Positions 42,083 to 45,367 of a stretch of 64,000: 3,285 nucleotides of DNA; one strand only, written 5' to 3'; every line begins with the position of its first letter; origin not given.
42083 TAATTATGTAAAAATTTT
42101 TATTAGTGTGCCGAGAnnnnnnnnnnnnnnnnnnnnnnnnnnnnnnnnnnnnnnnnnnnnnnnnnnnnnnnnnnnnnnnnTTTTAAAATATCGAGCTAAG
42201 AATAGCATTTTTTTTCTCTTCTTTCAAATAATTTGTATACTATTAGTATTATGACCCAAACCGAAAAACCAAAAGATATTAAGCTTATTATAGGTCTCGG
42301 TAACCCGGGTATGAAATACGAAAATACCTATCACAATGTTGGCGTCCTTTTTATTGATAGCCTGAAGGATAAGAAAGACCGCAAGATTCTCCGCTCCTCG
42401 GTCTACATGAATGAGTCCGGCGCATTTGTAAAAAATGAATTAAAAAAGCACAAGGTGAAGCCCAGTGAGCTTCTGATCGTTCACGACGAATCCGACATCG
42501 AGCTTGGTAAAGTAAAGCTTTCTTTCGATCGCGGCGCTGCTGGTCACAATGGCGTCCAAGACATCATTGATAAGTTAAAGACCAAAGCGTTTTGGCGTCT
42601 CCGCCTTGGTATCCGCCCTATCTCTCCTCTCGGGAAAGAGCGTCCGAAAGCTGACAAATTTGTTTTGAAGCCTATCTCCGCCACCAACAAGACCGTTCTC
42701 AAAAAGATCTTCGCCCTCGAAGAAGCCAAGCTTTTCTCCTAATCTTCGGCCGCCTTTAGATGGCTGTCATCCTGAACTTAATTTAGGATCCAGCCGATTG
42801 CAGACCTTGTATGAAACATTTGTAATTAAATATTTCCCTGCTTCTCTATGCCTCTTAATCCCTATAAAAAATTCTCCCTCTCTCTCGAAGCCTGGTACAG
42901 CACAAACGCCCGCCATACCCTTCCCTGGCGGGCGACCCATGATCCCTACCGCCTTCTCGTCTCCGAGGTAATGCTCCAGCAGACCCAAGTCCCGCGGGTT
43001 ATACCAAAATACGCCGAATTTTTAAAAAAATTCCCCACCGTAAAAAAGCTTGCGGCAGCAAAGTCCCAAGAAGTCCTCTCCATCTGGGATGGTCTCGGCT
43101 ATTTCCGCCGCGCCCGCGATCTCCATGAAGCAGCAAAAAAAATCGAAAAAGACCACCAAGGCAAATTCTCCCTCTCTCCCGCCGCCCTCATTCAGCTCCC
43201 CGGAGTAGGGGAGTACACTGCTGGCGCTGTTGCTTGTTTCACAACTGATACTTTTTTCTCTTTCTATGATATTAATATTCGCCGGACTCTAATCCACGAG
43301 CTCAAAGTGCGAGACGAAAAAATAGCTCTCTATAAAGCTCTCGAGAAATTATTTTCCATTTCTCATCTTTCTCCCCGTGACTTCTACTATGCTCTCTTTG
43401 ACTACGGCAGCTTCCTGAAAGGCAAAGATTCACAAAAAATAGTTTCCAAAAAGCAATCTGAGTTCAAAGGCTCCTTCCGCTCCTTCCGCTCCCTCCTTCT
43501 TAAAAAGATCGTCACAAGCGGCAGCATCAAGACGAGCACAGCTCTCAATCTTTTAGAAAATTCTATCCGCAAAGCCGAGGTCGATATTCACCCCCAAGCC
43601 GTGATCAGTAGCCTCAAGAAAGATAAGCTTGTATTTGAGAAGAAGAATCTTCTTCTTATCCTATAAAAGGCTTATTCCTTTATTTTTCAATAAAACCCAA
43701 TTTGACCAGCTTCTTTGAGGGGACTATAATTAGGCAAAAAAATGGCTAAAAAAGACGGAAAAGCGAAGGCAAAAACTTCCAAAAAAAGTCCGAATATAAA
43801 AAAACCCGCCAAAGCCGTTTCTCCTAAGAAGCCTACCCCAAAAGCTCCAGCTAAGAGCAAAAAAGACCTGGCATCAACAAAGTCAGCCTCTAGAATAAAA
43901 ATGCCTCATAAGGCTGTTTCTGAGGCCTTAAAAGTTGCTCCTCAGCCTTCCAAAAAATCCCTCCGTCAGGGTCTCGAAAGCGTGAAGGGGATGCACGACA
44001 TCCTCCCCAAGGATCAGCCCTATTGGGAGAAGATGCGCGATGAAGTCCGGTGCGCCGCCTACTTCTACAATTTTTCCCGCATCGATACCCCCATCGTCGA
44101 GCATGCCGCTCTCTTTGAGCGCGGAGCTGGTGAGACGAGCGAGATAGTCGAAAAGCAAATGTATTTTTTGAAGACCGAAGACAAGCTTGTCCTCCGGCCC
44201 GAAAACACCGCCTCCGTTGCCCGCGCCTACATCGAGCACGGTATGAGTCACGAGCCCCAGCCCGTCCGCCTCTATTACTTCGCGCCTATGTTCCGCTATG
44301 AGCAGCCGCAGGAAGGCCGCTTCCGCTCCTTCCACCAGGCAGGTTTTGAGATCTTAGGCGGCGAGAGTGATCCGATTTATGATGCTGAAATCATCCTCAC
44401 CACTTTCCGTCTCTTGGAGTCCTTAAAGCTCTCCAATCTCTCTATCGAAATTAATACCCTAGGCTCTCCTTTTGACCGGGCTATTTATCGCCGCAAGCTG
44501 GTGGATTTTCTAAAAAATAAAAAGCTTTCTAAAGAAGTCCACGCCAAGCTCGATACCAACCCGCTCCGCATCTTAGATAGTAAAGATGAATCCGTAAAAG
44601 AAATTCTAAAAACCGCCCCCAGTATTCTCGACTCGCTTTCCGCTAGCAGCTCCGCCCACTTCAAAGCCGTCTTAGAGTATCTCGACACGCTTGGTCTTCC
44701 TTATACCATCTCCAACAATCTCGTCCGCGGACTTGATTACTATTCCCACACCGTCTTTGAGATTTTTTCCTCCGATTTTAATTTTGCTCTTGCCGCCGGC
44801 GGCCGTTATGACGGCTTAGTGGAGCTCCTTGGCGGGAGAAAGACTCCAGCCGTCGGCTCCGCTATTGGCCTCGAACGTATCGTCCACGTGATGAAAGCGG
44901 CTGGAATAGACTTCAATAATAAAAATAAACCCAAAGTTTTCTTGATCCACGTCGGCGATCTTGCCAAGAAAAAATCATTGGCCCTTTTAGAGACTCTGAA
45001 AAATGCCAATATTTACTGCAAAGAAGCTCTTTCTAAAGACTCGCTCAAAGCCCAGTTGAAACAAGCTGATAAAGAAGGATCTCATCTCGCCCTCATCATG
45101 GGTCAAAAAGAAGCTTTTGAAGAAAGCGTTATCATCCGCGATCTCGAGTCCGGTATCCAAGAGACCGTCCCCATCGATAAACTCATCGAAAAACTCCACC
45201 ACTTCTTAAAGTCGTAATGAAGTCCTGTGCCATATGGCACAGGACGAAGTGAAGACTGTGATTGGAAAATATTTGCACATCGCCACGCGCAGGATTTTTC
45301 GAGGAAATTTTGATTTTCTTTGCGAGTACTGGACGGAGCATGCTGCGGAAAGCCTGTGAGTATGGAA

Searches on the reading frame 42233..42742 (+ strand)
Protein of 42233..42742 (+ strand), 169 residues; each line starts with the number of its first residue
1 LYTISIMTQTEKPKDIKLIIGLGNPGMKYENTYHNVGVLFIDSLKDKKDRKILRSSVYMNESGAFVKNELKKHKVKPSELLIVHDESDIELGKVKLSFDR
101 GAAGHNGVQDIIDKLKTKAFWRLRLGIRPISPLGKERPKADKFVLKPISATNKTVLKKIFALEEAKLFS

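Call 5: search_protein_families(library=pfam, proteins=[window:42233-42742:+], max_evalue=0.01)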
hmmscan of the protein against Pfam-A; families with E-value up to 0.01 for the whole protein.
window:42233-42742:+ (169 aa): 1 family
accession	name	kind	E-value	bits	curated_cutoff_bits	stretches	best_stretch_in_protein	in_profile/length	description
PF01195.25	Pept_tRNA_hydro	-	3.4e-38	131.7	27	2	52-160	56-160/183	Peptidyl-tRNA hydrolase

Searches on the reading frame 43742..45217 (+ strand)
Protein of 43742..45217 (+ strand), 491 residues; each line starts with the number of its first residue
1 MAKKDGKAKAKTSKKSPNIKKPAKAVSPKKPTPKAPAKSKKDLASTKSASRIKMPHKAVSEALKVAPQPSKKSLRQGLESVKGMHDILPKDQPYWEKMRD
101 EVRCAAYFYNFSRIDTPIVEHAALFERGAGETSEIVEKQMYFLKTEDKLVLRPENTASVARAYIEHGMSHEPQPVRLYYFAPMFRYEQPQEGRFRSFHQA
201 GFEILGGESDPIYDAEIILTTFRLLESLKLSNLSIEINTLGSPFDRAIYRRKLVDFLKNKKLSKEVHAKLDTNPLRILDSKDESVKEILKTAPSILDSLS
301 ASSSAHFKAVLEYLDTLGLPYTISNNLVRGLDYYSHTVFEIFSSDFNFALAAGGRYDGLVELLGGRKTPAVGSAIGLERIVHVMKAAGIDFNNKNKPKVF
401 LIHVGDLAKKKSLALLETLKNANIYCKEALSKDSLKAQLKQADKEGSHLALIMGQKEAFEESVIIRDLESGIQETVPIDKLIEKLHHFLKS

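Call 5: search_protein_families(library=pfam, proteins=[window:43742-45217:+], max_evalue=0.01)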
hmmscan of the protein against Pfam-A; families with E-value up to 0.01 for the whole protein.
window:43742-45217:+ (491 aa): 3 families
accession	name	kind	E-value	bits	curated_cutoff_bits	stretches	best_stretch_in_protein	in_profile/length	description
PF13393.11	tRNA-synt_His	-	8.8e-38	130.7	25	1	83-380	1-308/308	Histidyl-tRNA synthetase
PF00587.30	tRNA-synt_2b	-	2.4e-12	47.7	29.3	1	146-384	8-145/179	tRNA synthetase class II core domain (G, H, P, S and T)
PF03129.25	HGTP_anticodon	-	9.8e-12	45.3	21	1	398-485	1-91/94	Anticodon binding domain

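Call 9: find_homologous_proteins(query=window:43742-45217:+, max_evalue=1e-10)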
Query window:43742-45217:+ (491 aa): 7874 proteins with E <= 1e-10 among 8000 candidates; the best 120 are listed.
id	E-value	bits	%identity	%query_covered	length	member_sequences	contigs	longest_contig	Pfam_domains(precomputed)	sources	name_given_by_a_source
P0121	0.0e+0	1077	100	100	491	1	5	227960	PF13393.12,PF03129.26,PF00587.31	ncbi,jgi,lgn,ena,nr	ncbi:MAG: histidine--tRNA ligase [Candidatus Harrisonbacteria bacterium]|nr:histidine--tRNA ligase [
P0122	1.3e-168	580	62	84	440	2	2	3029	PF13393.12,PF03129.26,PF00587.31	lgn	-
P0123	1.2e-166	573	59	84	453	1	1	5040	PF13393.12,PF03129.26,PF00587.31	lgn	-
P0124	8.6e-166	571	61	87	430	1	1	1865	PF13393.12,PF03129.26,PF00587.31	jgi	-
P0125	8.6e-164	564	61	83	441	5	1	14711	PF13393.12,PF03129.26,PF00587.31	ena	-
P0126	4.7e-162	558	57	88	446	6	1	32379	PF13393.12,PF03129.26,PF00587.31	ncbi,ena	-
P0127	2.1e-161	556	61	86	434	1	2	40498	PF13393.12,PF03129.26,PF00587.31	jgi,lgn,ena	-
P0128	9.1e-160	551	59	89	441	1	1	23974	PF13393.12,PF03129.26,PF00587.31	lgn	-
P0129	1.9e-159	550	60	87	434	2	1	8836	PF13393.12,PF03129.26,PF00587.31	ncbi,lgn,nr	ncbi:TPA: histidine--tRNA ligase [Patescibacteria group bacterium]|nr:histidine--tRNA ligase [Patesc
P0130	3.8e-159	549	60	87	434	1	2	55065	PF13393.12,PF03129.26,PF00587.31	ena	-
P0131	3.8e-159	549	60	87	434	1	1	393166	PF13393.12,PF03129.26,PF00587.31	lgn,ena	-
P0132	8.0e-158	544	60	85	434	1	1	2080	PF13393.12,PF03129.26,PF00587.31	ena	-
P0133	5.4e-157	542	59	87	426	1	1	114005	PF13393.12,PF03129.26,PF00587.31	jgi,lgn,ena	-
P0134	7.0e-157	541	58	89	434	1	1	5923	PF13393.12,PF03129.26,PF00587.31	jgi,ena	-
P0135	9.4e-157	541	58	89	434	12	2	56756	PF13393.12,PF03129.26,PF00587.31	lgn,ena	-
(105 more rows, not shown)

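Call 43: predict_structure(alignment_id=A2)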
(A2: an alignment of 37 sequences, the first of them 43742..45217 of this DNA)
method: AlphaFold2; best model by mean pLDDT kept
length: 491 residues; sequences in the alignment: 37
mean_pLDDT: 78.1   pTM: 0.64
mean pLDDT of the five models: 78.1, 75.6, 75.3, 75.0, 73.8
residues with pLDDT >= 90: 202; 70-90: 166; 50-70: 23; < 50: 100
segments of 3 or more residues with pLDDT < 50: 1-85, 130-138, 393-396
pLDDT, mean of each block of 10 residues (from residue 1): 38 37 37 37 37 37 40 38 55 90 94 93 73 49 86 91 93 95 74 72 94 97 95 94 89 91 84 78 87 91 96 96 84 86 90 92 92 93 88 62 88 86 77 83 86 92 92 92 85 50
secondary structure, 60 per line:
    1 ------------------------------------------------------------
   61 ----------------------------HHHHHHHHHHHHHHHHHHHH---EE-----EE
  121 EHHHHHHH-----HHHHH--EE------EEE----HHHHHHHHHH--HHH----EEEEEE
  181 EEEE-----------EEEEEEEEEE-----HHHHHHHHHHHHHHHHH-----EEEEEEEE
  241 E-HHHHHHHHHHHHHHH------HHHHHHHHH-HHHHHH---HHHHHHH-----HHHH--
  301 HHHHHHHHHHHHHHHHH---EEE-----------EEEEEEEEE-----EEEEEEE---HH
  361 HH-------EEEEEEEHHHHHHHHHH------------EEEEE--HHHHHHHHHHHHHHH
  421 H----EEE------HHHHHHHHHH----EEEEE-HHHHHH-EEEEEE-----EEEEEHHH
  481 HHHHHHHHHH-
elements in order: H89-108 E119-121 H122-128 H134-138 E149-151 H156-165 E175-184 E196-205 H211-227 E233-241 H243-257 H264-272 H274-279 H283-289 H295-298 H301-317 E321-323 E335-343 E349-355 H359-362 E370-376 H377-386 E399-403 H406-421 E426-428 H435-444 E449-453 H455-460 E462-467 E473-477 H478-490

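Call 55: search_protein_families(library=ncbifam, proteins=[window:43742-45217:+], max_evalue=0.01)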
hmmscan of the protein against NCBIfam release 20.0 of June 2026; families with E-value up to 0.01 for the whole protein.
window:43742-45217:+ (491 aa): 23 families
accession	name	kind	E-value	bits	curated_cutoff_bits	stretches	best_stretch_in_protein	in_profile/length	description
TIGR00442.1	hisS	equivalog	6.9e-128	427.1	286.75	1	80-477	2-405/406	histidine--tRNA ligase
TIGR00443.1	hisZ_biosyn_reg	equivalog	7.3e-48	163.3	271.65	1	86-385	2-313/314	ATP phosphoribosyltransferase regulatory subunit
NF009085.0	PRK12420.1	equivalog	9.8e-36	124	540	2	287-482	226-423/426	histidine--tRNA ligase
NF008941.0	PRK12292.2-4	equivalog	6.3e-35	120.8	447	1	78-388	7-328/393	ATP phosphoribosyltransferase regulatory subunit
NF008936.0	PRK12292.1-3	equivalog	3.2e-30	105.3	492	1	82-445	9-383/406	ATP phosphoribosyltransferase regulatory subunit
NF008942.0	PRK12292.2-5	equivalog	5.5e-29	101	643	1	82-483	13-425/434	ATP phosphoribosyltransferase regulatory subunit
NF008940.0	PRK12292.2-3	equivalog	2.7e-28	98.8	450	1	82-424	7-360/404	ATP phosphoribosyltransferase regulatory subunit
NF008953.0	PRK12295.1-6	equivalog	4.2e-28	98.4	384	2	110-240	27-151/384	ATP phosphoribosyltransferase regulatory subunit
NF008951.0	PRK12295.1-4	equivalog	3.4e-19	69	364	2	324-386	309-372/374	ATP phosphoribosyltransferase regulatory subunit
NF008945.0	PRK12292.3-3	equivalog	4e-18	65.7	409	1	144-386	60-305/368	ATP phosphoribosyltransferase regulatory subunit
NF008950.0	PRK12295.1-3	equivalog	1.1e-16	61.2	492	2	284-383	275-377/387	ATP phosphoribosyltransferase regulatory subunit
NF008938.0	PRK12292.1-6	equivalog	2.2e-16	59.8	833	1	83-398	11-338/420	ATP phosphoribosyltransferase regulatory subunit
NF008952.0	PRK12295.1-5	equivalog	2.4e-13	50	360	2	148-237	59-144/363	ATP phosphoribosyltransferase regulatory subunit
NF008939.0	PRK12292.2-1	equivalog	3.2e-12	45.9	335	1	81-423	6-359/391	ATP phosphoribosyltransferase regulatory subunit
NF008943.0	PRK12292.3-1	equivalog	8.2e-12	44.9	690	2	81-223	27-162/403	ATP phosphoribosyltransferase regulatory subunit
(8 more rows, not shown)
